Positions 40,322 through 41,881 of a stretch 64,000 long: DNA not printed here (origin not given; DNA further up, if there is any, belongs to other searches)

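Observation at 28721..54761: Candidate gamma-glutamylation / P450-dependent amine catabolic island combined with a homoprotocatechuate-like meta-cleavage module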

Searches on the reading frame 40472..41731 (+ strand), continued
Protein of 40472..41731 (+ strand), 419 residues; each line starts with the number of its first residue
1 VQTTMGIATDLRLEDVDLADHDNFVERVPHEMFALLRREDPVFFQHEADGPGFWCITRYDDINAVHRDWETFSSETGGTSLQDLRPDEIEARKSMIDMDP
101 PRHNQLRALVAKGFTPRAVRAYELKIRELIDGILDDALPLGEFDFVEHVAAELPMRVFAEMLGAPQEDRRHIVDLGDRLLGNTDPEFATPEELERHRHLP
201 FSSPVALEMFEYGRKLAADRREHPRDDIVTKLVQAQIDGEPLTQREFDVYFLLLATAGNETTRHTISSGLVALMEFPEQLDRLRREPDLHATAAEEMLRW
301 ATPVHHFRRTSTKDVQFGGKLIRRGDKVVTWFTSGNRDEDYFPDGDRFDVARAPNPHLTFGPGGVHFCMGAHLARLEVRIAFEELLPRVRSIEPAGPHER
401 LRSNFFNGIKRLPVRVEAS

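Call 19: find_encoding_contigs(protein=P0056, flank=10000, max_places=2)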
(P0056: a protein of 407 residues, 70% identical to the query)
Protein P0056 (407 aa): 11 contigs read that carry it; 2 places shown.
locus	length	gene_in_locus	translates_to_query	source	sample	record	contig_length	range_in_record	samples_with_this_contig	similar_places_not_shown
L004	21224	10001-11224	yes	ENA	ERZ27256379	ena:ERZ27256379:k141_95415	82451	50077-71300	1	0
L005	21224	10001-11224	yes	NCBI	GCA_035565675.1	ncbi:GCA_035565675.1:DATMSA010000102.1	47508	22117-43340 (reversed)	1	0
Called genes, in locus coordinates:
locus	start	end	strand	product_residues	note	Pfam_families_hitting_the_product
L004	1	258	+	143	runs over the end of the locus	PF01047:MarR, PF12802:MarR_2, PF13412:HTH_24 (weak), PF13463:HTH_27, PF13601:HTH_34 (weak)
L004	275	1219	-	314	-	PF19040:SGNH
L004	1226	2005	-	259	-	PF09130:DUF1932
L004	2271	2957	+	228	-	PF00072:Response_reg, PF00196:GerE, PF04545:Sigma70_r4 (faint)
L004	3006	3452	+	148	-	PF21863:HTH_67 (weak), PF12802:MarR_2, PF01047:MarR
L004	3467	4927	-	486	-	PF00171:Aldedh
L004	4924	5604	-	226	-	PF00392:GntR, PF13412:HTH_24 (weak), PF07729:FCD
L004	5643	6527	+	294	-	PF01557:FAA_hydrolase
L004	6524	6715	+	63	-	PF06902:Fer4_19, PF13459:Fer4_15, PF13370:Fer4_13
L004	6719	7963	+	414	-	PF07992:Pyr_redox_2, PF00070:Pyr_redox, PF14759:Reductase_C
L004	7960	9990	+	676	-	PF00117:GATase, PF07722:Peptidase_C26 (faint), PF16952:Gln-synt_N_2 (weak), PF00120:Gln-synt_C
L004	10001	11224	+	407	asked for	PF00067:p450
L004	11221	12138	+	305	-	PF13669:Glyoxalase_4 (faint), PF00903:Glyoxalase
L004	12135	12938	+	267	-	PF06314:ADC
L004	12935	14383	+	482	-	PF00171:Aldedh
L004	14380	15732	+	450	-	PF04389:Peptidase_M28 (faint), PF01546:Peptidase_M20, PF07687:M20_dimer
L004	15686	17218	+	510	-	PF00324:AA_permease, PF13520:AA_permease_2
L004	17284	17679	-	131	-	-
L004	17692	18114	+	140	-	PF07883:Cupin_2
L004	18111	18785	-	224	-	-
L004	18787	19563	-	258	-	PF00440:TetR_N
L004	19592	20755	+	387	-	PF00353:HemolysinCabind (weak)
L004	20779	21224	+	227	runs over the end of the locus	PF05719:GPP34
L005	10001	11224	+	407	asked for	PF00067:p450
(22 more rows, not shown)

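Call 27: find_related_loci(query=A1, collection=genome_contigs, flank=10000)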
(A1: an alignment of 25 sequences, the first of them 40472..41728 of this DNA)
Query A1 (419 aa) in genome_contigs; peptide patterns used: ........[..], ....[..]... (x = any residue, [..] = any of these).
598 stretches matched a pattern (row limit reached: there are more); 595 encode a relative of the query (tblastn E <= 1e-3); the best 80 are kept; 80 distinct loci.
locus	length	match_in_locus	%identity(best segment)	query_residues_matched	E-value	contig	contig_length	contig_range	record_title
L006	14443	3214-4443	73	9-417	0e+0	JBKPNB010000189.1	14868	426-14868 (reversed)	MAG: Actinomycetota bacterium isolate GS_HAYS_MAG_00051 GS_HAYS_000000867052, whole genome shotgun sequence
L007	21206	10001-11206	70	11-418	0e+0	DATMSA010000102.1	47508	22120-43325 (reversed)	MAG TPA_asm: Capillimicrobium sp. isolate SMAG_U12972 k141_114213, whole genome shotgun sequence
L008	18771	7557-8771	68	13-416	0e+0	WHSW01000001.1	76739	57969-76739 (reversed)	MAG: Solirubrobacterales bacterium isolate Dino_bin17 NODE_1_length_76739_cov_6.158094, whole genome shotgun sequence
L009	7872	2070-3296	67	3-418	0e+0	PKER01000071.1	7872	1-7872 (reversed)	MAG: bacterium isolate RSA11 c_000000002821, whole genome shotgun sequence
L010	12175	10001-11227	67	3-418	0e+0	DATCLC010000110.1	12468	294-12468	MAG TPA_asm: Solirubrobacterales bacterium isolate SMAG_U7112 k141_308347, whole genome shotgun sequence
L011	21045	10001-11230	67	11-419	1e-179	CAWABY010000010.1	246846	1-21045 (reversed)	MAG: uncultured Solirubrobacterales bacterium isolate MFD09267.bin.2.222 genome assembly, contig: contig_53613, whole ge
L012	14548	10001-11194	66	14-416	9e-178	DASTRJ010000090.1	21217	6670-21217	MAG TPA_asm: Capillimicrobium sp. isolate SMAG_U2249 k141_537370, whole genome shotgun sequence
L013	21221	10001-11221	65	2-418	8e-178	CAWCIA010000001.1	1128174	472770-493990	MAG: uncultured Solirubrobacterales bacterium isolate MFD09603.bin.1.68 genome assembly, contig: contig_12919, whole gen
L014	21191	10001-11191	66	14-416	4e-177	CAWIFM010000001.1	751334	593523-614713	MAG: uncultured Solirubrobacteraceae bacterium isolate MFD03602.bin.1.61 genome assembly, contig: contig_11275, whole ge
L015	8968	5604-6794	65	14-416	3e-177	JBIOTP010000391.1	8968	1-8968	MAG: Solirubrobacteraceae bacterium isolate MAG157 k127_637843, whole genome shotgun sequence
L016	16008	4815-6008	66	13-416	6e-177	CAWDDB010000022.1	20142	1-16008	MAG: uncultured Rubrobacteraceae bacterium isolate MFD02840.bin.1.423 genome assembly, contig: contig_98103, whole genom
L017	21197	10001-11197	65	13-417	5e-176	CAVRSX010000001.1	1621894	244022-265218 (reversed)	MAG: uncultured Solirubrobacterales bacterium isolate MFD04212.bin.1.169 genome assembly, contig: contig_1913, whole gen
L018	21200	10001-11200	65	11-416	9e-176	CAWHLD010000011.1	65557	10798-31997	MAG: uncultured Rubrobacteraceae bacterium isolate MFD02840.bin.1.166 genome assembly, contig: contig_33445, whole genom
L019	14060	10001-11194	66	13-416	4e-176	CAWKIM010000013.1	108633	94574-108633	MAG: uncultured Rubrobacteraceae bacterium isolate MFD02840.bin.1.199 genome assembly, contig: contig_71074, whole genom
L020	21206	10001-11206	64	9-416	1e-175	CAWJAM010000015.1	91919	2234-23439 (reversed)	MAG: uncultured Rubrobacteraceae bacterium isolate MFD04850.bin.2.111 genome assembly, contig: contig_91410, whole genom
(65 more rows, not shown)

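Call 48: search_dna_similar(query=window:40472-41728:+, collection=plasmids, mode=protein, max_rows=25)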
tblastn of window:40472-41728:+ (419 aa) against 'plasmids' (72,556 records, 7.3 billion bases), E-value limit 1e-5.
In 1 record(s) the limit of 40 matching pieces per record was reached: places in those records are undercounted.
Records with a match: 1531; places in all: 2888; records where one place covers at least 80% of the query: 1246.
Best place of each record, by identity: <60% 1531.
By first word of the organism name: Streptomyces 309; Rhizobium 170; Agrobacterium 140; Ralstonia 133; Sinorhizobium 90; Bacillus 89; Rhodococcus 85; Pantoea 50; Acinetobacter 47; Sphingobium 27; and 106 more.
By predicted mobility (MOB-suite, as given by PLSDB): non-mobilizable 821; conjugative 393; mobilizable 317.
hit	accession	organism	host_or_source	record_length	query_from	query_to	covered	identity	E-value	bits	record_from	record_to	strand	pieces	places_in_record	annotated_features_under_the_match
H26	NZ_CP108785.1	Embleya sp. NBC_00888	-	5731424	3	416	99%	51.8%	1e-121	395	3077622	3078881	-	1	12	none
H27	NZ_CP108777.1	Embleya sp. NBC_00896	-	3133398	13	416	96%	52.1%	5e-122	397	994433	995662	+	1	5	none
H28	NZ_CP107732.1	Streptomyces canus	-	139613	4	416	99%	49.3%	4e-120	391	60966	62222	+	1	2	cytochrome P450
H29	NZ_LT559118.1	Nonomuraea gerenzanensis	-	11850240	16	416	96%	47.0%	2e-107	355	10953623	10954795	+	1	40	none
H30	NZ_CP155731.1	Sagittula stellata E-37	Pure Culture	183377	16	412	95%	45.9%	3e-108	357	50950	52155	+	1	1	cytochrome P450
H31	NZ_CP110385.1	Tritonibacter mobilis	-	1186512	16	419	96%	43.8%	1e-106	353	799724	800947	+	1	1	record has no annotation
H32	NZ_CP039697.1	Novosphingobium sp. EMRT-2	cell,freshwater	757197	16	417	96%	43.9%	4e-97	325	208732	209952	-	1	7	cytochrome P450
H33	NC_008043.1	Ruegeria sp. TM1040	-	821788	16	419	96%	43.5%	2e-107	355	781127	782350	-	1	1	cytochrome P450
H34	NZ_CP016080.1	Mesorhizobium loti NZP2037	Lotus,cell culture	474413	17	418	96%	43.5%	4e-95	319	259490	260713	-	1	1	cytochrome P450 | 2Fe-2S iron-sulfur cluster-binding protein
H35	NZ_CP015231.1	Tritonibacter mobilis F1926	cell culture,seawater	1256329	16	419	96%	43.0%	9e-105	347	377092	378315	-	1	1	record has no annotation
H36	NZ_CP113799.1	Rhodococcus pyridinivorans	sediment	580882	16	417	96%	43.2%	4e-89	302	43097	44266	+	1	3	cytochrome P450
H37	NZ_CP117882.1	Novosphingobium sp. KACC 22771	Single cell,soil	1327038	16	419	96%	42.2%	4e-98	328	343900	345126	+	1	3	none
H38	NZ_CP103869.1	Novosphingobium humi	pure culture,soil biofilm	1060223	16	419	96%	42.0%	2e-96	323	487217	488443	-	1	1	none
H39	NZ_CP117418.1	Novosphingobium humi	Single cell,Soil from military shooting ...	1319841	16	419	96%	42.0%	2e-96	323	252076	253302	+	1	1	none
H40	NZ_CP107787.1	Streptomyces sp. NBC_00564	-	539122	14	418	97%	41.1%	3e-74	259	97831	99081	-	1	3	cytochrome P450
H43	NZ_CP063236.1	Rhodococcus qingshengii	soil,Saratov Oil Refinery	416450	31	412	91%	43.3%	3e-79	273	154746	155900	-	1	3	cytochrome P450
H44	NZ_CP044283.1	Rhodococcus erythropolis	soil,rubber production plant territory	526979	31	412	91%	43.3%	3e-79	273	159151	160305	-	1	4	cytochrome P450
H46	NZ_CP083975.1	Rhodococcus rhodochrous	compost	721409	31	418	93%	42.6%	1e-78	272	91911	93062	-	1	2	cytochrome P450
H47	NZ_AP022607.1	Mycobacterium branderi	-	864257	2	418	100%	39.3%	8e-83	284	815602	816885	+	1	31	cytochrome P450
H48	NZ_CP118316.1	Rhodococcus sp. DK180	pure culture,crude oil-contaminated soil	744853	32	412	91%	42.9%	5e-80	276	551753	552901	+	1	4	cytochrome P450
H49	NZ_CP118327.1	Rhodococcus sp. DK17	pure culture,crude oil-contaminated soil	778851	32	412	91%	42.9%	5e-80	276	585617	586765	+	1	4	cytochrome P450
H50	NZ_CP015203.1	Rhodococcus sp. 008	Skate,bacterial culture,renal tissue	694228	16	416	96%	40.2%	1e-91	309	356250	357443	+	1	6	cytochrome P450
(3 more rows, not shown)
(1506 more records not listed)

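Call 57: get_annotated_region(hit=H34, flank=9000)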
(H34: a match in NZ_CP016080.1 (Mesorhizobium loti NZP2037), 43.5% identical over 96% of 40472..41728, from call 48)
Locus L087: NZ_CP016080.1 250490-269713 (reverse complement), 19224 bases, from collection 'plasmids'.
description: Mesorhizobium loti NZP2037 plasmid pML2037, complete sequence
organism: Mesorhizobium loti NZP2037 (NCBI taxid 935546)
taxonomy: Bacteria; Pseudomonadota; Alphaproteobacteria; Hyphomicrobiales; Phyllobacteriaceae; Mesorhizobium; Mesorhizobium loti; Mesorhizobium loti NZP2037
host: -; source: Lotus,cell culture; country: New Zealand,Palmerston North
typing (MOB-suite, as given by PLSDB): non-mobilizable; replicon IncP; mating-pair formation MPF_T
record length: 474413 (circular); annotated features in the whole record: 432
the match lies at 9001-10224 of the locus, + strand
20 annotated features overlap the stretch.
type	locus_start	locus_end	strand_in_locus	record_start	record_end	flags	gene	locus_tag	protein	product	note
CDS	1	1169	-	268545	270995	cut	trbE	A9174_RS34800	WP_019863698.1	conjugal transfer protein TrbE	-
CDS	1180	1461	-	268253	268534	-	-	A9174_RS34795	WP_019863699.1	VirB3 family type IV secretion system protein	-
CDS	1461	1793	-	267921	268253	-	-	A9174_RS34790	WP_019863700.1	TrbC/VirB2 family protein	-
CDS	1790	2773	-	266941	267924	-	trbB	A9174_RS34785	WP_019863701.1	P-type conjugative transfer ATPase TrbB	-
CDS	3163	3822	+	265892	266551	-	-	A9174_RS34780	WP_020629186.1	amino acid ABC transporter permease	-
CDS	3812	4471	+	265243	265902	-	ehuD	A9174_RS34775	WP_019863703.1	ectoine/hydroxyectoine ABC transporter permease subunit EhuD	GO:0051470 - ectoine transport [Evidence IEA]; GO:0033308 - hydroxyectoine transport [Evidence IEA]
CDS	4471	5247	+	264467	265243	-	-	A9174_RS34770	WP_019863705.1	amino acid ABC transporter ATP-binding protein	-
CDS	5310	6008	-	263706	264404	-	-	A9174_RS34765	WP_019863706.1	response regulator transcription factor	-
CDS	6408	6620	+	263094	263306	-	-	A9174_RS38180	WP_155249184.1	hypothetical protein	-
CDS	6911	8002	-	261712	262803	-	-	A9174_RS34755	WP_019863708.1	Zn-dependent alcohol dehydrogenase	-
CDS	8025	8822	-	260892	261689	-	-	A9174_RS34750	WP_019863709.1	alpha/beta fold hydrolase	-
CDS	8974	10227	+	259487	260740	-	-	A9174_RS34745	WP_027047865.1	cytochrome P450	-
CDS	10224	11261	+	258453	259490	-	-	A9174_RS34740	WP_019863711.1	2Fe-2S iron-sulfur cluster-binding protein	-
CDS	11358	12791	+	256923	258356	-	-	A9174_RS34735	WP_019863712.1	APC family permease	-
CDS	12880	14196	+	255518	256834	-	-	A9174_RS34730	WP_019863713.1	glutamine synthetase family protein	-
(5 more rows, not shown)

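Call 58: get_annotated_region(hit=H30, flank=9000)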
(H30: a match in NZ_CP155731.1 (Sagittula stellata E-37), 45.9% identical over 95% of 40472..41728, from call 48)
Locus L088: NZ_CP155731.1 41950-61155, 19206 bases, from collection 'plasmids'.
description: Sagittula stellata E-37 plasmid unnamed2, complete sequence
organism: Sagittula stellata E-37 (NCBI taxid 388399)
taxonomy: Bacteria; Pseudomonadota; Alphaproteobacteria; Rhodobacterales; Roseobacteraceae; Sagittula; Sagittula stellata; Sagittula stellata E-37
host: -; source: Pure Culture; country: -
typing (MOB-suite, as given by PLSDB): non-mobilizable
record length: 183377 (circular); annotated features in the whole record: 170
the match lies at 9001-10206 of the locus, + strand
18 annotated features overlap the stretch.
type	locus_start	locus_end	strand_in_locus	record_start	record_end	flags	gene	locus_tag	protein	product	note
CDS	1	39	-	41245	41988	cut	-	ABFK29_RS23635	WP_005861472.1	SDR family NAD(P)-dependent oxidoreductase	-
CDS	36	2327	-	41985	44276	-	-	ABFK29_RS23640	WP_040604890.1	bifunctional salicylyl-CoA 5-hydroxylase/oxidoreductase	-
CDS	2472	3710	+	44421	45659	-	-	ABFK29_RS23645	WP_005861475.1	acyl-CoA dehydrogenase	-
CDS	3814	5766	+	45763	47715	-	-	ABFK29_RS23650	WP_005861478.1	3-hydroxyacyl-CoA dehydrogenase NAD-binding domain-containing protein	GO:0006631 - fatty acid metabolic process [Evidence IEA]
CDS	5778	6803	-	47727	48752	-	-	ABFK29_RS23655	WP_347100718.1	AraC family transcriptional regulator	-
CDS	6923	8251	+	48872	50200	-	-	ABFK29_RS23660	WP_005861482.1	glutamine synthetase family protein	GO:0006542 - glutamine biosynthetic process [Evidence IEA]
CDS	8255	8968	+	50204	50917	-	-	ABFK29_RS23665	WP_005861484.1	glutamine amidotransferase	-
CDS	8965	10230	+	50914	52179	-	-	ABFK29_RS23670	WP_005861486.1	cytochrome P450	-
CDS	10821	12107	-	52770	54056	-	-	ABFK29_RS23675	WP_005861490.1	TRAP transporter large permease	GO:0008643 - carbohydrate transport [Evidence IEA]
CDS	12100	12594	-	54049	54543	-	-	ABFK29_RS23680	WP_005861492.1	TRAP transporter small permease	GO:0015740 - C4-dicarboxylate transport [Evidence IEA]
CDS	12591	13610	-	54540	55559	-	-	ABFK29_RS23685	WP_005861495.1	TRAP transporter substrate-binding protein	-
CDS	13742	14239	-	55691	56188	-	-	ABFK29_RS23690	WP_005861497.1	flavin reductase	-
CDS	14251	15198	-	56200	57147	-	-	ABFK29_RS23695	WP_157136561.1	PDR/VanB family oxidoreductase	-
CDS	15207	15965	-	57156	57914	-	-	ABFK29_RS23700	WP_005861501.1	SDR family NAD(P)-dependent oxidoreductase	-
CDS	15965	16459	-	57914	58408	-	-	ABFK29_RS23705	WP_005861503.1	aromatic-ring-hydroxylating dioxygenase subunit beta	GO:0009056 - catabolic process [Evidence IEA]; GO:0008152 - metabolic process [Evidence IEA]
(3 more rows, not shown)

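Call 65: search_protein_families(library=ncbifam, proteins=[L004:3467-4927:-, L004:12935-14383:+, L004:14380-15732:+], max_evalue=1e-30)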
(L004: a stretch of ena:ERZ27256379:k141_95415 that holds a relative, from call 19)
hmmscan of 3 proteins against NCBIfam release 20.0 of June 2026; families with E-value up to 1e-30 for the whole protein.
L004:3467-4927:- (486 aa): 38 families (the best 25 are shown)
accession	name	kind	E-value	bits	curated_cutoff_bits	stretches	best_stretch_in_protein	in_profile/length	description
NF045735.1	PaDhStyDPseudo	equivalog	1.5e-153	512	850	1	17-483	6-481/483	phenylacetaldehyde dehydrogenase StyD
TIGR01804.1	BADH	equivalog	1.8e-148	494.9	668.6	1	17-479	1-467/467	betaine-aldehyde dehydrogenase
NF010000.0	PRK13473.1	subfamily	1.6e-142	475.5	615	1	17-484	6-473/475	aminobutyraldehyde dehydrogenase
NF045736.1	PaDhStyDRhodo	equivalog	2.4e-142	474.9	800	1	16-483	5-477/479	phenylacetaldehyde dehydrogenase StyD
NF009725.0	PRK13252.1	equivalog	1.5e-141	472.2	593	1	15-484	8-480/488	betaine-aldehyde dehydrogenase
TIGR02299.1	HpaE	equivalog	7.6e-133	443.6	638.35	1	17-484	4-477/488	5-carboxymethyl-2-hydroxymuconate semialdehyde dehydrogenase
NF007352.0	PRK09847.1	equivalog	9.8e-132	439.9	850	1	17-484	23-492/495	aldehyde dehydrogenase PuuC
TIGR01780.1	SSADH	subfamily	8.6e-124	413.8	646.35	1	33-479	1-448/448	succinate-semialdehyde dehydrogenase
TIGR03216.1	OH_muco_semi_DH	equivalog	2e-122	409.3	693.25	1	16-483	3-479/481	2-hydroxymuconic semialdehyde dehydrogenase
NF006916.0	PRK09407.1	equivalog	5.1e-116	388.3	521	1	28-482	33-491/526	succinic semialdehyde dehydrogenase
NF050026.1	AcaldDHExaC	equivalog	6.9e-115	384.5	900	1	14-484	16-494/503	acetaldehyde dehydrogenase ExaC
NF008415.0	PRK11241.1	equivalog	2e-112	376.4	828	1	15-483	12-480/482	NADP-dependent succinate-semialdehyde dehydrogenase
NF052305.1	DioxValDhHalo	equivalog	2.6e-107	359.7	750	1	14-482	5-480/483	2,5-dioxovalerate dehydrogenase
NF042993.1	AlphKGSA_gudD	equivalog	2.9e-106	356.1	770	1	17-483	7-480/481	alpha-ketoglutaric semialdehyde dehydrogenase GucD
TIGR03374.1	ABALDH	equivalog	2.2e-105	353.2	909.3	1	29-483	16-471/472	aminobutyraldehyde dehydrogenase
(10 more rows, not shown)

L004:12935-14383:+ (482 aa): 36 families (the best 25 are shown)
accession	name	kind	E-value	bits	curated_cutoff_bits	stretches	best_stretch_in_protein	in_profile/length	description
TIGR02299.1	HpaE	equivalog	1.3e-157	525.3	638.35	1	14-477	2-477/488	5-carboxymethyl-2-hydroxymuconate semialdehyde dehydrogenase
TIGR03216.1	OH_muco_semi_DH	equivalog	1.1e-126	423.4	693.25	1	15-475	3-478/481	2-hydroxymuconic semialdehyde dehydrogenase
TIGR01804.1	BADH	equivalog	3.8e-124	414.7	668.6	1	17-472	2-467/467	betaine-aldehyde dehydrogenase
NF010000.0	PRK13473.1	subfamily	4.1e-122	408.2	615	1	15-473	5-469/475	aminobutyraldehyde dehydrogenase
NF009725.0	PRK13252.1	equivalog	2e-116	389.3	593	1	14-477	8-480/488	betaine-aldehyde dehydrogenase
NF045735.1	PaDhStyDPseudo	equivalog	7e-112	374.5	850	1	19-476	9-481/483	phenylacetaldehyde dehydrogenase StyD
NF045736.1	PaDhStyDRhodo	equivalog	8.5e-111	370.8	800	1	14-462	4-463/479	phenylacetaldehyde dehydrogenase StyD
NF007352.0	PRK09847.1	equivalog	7.3e-107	357.9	850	1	22-476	29-491/495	aldehyde dehydrogenase PuuC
TIGR01780.1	SSADH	subfamily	2.1e-102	343.3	646.35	1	32-472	3-448/448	succinate-semialdehyde dehydrogenase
NF050026.1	AcaldDHExaC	equivalog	7.5e-100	334.9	900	1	14-475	17-492/503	acetaldehyde dehydrogenase ExaC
NF006916.0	PRK09407.1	equivalog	1.1e-98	331.1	521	1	22-474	30-490/526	succinic semialdehyde dehydrogenase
NF008415.0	PRK11241.1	equivalog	1.2e-95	321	828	1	23-475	23-479/482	NADP-dependent succinate-semialdehyde dehydrogenase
TIGR03374.1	ABALDH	equivalog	2.3e-91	307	909.3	1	30-469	20-464/472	aminobutyraldehyde dehydrogenase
NF042993.1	AlphKGSA_gudD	equivalog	1e-87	294.9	770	1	20-476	11-480/481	alpha-ketoglutaric semialdehyde dehydrogenase GucD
NF007497.0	PRK10090.1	equivalog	1.1e-87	294.8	500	1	18-469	12-470/480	aldehyde dehydrogenase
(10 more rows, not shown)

L004:14380-15732:+ (450 aa): 12 families
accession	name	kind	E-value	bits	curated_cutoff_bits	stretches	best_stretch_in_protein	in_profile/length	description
NF005306.0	PRK06837.1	subfamily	2e-128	428.9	376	1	3-419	8-424/427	ArgE/DapE family deacylase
TIGR01910.1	DapE-ArgE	subfamily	9.1e-75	252.2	217.6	1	19-408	2-373/373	ArgE/DapE family deacylase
NF005373.0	PRK06915.1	equivalog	2.3e-71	241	428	1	4-418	6-419/422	peptidase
NF006370.0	PRK08596.1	equivalog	6.7e-44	150.1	412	1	73-417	60-420/425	acetylornithine deacetylase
NF006399.0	PRK08651.1-2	equivalog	7.6e-40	137.1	381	1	86-413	58-401/405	succinyl-diaminopimelate desuccinylase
TIGR01892.1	AcOrn-deacetyl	equivalog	1.1e-39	136.5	297.7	1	77-410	45-362/365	acetylornithine deacetylase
NF005710.0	PRK07522.1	subfamily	1.6e-37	129.6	412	1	78-414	56-386/391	acetylornithine deacetylase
NF009555.0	PRK13004.1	equivalog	1.5e-36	126.1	321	1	93-416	68-395/399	YgeY family selenium metabolism-linked hydrolase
NF009558.0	PRK13013.1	equivalog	8.8e-36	123.5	428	1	2-415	3-422/429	acetylornithine deacetylase/succinyl-diaminopimelate desuccinylase family protein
NF006365.0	PRK08588.1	subfamily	3.1e-34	118.9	289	1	94-408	64-372/383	succinyl-diaminopimelate desuccinylase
NF006400.0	PRK08651.1-3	equivalog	2e-32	112.5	374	1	18-413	13-403/410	succinyl-diaminopimelate desuccinylase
NF009557.0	PRK13009.1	equivalog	1.3e-31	110.1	284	1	20-414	8-372/377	succinyl-diaminopimelate desuccinylase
